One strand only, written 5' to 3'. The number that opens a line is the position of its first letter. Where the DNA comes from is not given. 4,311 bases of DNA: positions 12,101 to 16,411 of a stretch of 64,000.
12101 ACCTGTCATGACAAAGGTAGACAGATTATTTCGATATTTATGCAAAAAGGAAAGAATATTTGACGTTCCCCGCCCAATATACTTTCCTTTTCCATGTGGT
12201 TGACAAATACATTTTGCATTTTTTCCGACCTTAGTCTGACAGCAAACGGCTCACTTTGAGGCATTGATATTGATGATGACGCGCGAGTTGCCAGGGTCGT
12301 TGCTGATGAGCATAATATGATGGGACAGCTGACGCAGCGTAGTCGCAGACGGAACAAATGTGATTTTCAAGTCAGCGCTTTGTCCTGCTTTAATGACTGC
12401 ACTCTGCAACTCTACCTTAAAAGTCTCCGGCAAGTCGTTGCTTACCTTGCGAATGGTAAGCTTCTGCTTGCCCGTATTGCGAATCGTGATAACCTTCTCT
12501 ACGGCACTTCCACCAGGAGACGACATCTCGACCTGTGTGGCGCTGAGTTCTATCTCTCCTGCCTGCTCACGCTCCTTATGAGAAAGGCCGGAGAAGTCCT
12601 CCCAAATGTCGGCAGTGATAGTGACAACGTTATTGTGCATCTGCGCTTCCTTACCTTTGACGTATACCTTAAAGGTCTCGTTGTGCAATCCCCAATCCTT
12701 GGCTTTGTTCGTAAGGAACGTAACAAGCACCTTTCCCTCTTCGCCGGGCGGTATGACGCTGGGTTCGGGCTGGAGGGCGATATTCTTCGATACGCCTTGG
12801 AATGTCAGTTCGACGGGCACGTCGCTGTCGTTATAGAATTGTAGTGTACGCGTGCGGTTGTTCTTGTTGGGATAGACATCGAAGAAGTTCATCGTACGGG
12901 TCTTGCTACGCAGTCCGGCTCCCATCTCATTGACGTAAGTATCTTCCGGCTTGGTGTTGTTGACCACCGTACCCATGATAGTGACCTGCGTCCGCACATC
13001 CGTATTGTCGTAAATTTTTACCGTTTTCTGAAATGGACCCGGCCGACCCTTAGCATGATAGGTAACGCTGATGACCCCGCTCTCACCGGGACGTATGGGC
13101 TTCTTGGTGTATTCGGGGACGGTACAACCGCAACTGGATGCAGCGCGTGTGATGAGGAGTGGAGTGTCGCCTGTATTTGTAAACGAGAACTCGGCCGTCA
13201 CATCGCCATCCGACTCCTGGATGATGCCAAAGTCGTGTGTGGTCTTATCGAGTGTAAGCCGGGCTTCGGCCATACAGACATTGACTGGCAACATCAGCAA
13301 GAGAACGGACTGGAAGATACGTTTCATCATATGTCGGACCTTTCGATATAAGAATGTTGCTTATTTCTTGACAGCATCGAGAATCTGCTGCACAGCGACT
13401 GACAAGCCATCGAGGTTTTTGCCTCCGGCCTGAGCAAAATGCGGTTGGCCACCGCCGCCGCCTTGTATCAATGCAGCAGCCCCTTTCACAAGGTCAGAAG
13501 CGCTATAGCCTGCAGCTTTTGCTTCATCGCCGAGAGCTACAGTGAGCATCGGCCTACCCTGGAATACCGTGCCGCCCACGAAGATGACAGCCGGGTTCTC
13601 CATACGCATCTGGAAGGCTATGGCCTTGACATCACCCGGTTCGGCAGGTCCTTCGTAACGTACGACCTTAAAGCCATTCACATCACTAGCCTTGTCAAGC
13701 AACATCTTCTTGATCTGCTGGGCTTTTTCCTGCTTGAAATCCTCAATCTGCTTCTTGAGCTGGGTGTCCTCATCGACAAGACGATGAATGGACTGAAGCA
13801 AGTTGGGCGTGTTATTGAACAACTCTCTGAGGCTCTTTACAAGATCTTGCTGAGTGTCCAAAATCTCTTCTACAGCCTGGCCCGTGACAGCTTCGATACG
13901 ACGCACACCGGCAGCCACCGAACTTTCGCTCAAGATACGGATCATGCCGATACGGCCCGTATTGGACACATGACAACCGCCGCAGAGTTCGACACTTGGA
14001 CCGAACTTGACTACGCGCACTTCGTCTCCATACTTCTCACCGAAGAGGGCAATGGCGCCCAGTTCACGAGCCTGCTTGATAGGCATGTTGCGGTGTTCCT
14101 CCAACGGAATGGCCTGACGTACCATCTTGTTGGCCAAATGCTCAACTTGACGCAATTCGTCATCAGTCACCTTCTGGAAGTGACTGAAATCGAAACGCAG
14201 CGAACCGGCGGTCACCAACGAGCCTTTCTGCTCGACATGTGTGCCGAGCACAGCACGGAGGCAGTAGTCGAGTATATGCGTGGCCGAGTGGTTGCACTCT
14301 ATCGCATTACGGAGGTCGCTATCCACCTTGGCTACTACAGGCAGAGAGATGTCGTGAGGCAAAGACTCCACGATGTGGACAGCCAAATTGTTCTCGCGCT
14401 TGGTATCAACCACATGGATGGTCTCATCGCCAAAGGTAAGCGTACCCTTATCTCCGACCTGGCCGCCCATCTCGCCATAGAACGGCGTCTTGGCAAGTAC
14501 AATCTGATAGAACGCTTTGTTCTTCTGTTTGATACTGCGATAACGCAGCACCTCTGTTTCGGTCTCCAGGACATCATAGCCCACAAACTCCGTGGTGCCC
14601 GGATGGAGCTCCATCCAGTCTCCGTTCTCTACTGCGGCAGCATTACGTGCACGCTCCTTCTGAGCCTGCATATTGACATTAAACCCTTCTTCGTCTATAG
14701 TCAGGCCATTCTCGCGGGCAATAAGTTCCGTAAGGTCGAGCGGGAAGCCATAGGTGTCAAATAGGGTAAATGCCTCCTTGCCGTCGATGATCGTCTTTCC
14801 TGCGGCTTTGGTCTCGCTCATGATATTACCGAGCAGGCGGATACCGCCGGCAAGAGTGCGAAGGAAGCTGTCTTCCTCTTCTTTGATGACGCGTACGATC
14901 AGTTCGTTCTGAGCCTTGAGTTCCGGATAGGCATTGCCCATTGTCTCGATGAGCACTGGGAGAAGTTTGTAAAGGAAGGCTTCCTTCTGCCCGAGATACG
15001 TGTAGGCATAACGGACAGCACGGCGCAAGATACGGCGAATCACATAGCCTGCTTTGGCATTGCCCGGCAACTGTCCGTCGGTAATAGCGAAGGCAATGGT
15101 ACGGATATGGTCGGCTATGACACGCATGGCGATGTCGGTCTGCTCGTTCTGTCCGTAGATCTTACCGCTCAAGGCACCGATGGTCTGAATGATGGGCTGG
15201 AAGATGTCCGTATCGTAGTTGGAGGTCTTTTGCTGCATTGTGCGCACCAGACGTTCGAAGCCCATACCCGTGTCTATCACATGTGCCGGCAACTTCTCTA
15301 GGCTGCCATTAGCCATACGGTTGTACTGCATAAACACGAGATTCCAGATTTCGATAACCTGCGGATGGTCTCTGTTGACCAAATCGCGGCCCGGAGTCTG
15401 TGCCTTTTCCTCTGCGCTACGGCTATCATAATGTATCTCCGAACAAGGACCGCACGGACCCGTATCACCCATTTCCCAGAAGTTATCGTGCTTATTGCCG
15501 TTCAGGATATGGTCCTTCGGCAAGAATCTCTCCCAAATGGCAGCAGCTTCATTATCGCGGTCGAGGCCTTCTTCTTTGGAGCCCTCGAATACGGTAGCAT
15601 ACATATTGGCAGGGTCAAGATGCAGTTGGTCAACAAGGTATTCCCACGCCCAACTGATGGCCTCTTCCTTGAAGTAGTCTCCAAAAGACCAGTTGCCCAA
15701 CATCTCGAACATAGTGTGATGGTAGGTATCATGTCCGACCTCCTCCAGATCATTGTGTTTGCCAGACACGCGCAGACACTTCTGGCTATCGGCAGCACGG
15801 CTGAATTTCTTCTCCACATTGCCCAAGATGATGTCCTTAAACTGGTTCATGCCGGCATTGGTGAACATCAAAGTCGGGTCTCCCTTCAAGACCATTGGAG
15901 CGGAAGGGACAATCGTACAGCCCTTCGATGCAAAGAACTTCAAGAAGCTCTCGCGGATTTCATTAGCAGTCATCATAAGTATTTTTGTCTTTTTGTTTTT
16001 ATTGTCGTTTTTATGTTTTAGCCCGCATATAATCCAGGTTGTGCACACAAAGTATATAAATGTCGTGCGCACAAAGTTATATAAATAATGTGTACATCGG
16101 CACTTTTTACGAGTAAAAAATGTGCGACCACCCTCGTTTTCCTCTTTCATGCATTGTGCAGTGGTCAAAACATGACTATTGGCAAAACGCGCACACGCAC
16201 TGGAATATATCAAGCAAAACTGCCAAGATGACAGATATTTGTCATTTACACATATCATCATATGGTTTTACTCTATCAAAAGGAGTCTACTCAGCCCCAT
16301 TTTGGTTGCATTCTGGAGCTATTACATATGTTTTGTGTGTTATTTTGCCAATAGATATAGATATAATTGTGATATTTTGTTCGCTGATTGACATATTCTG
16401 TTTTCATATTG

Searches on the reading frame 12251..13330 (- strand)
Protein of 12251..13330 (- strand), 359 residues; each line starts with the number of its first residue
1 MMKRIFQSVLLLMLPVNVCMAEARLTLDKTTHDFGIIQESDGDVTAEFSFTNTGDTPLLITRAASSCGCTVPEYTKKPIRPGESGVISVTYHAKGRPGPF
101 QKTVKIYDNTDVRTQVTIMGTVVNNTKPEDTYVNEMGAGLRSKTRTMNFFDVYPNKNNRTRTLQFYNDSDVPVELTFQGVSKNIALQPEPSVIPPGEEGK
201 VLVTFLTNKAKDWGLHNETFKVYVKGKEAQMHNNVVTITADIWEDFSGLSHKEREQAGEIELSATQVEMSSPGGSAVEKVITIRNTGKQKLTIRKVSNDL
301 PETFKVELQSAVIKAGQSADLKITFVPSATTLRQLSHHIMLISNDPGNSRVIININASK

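Call 7: search_protein_families(library=pfam, proteins=[window:12251-13330:-], max_evalue=0.001)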
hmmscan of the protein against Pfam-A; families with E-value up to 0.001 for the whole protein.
window:12251-13330:- (359 aa): 10 families
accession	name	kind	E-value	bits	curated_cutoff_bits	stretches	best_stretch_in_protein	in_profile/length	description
PF07610.17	DUF1573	-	3.5e-48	162.1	26.1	2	25-122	1-98/98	Protein of unknown function (DUF1573)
PF22544.2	HYDIN_VesB_CFA65-like_Ig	-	5.1e-32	110.5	25.5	2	260-357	3-99/100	HYDIN/CFA65/VesB-like, Ig-like domain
PF22067.2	Cep192_D3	-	4.3e-13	49.7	27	1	264-334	6-76/99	Cep192 domain 3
PF15780.11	ASH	-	1.4e-10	41.6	27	0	274-347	22-94/98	Abnormal spindle-like microcephaly-assoc'd, ASPM-SPD-2-Hydin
PF24507.1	Ig_CFAP65_4th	-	1e-09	39.1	27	1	280-331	1-52/76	CFAP65, fourth Ig-like domain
PF00635.32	Motile_Sperm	-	7.4e-07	29.5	25.9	1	271-332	14-74/109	MSP (Major sperm protein) domain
PF12371.14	TMEM131_like_N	-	1e-05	26.1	28.8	1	274-329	16-72/84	Transmembrane protein 131-like N-terminal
PF22076.2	Cep192_D6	-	1.6e-05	25.4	35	0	155-227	18-90/101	Cep192 domain 6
PF22073.2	Cep192_D4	-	3.1e-05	24.6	35.5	0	274-333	19-86/112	Cep192 domain 4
PF25249.1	Ig_CFAP65_7th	-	5.1e-05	23.5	28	0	278-332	21-76/120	CFAP65, seventh Ig-like domain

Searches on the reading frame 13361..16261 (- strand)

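Call 7: search_protein_families(library=pfam, proteins=[window:13361-16261:-], max_evalue=0.001)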
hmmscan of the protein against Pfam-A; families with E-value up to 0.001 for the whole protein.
window:13361-16261:- (966 aa): 3 families
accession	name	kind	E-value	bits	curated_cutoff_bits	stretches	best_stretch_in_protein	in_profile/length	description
PF01411.24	tRNA-synt_2c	-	1.6e-194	648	30.3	1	101-638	1-538/552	tRNA synthetases class II (A)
PF07973.19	tRNA_SAD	-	3.2e-17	62.7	24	1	748-790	1-44/44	Threonyl and Alanyl tRNA synthetase second additional domain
PF02272.25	DHHA1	-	1.8e-06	28.8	25.9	1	873-965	13-101/102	DHHA1 domain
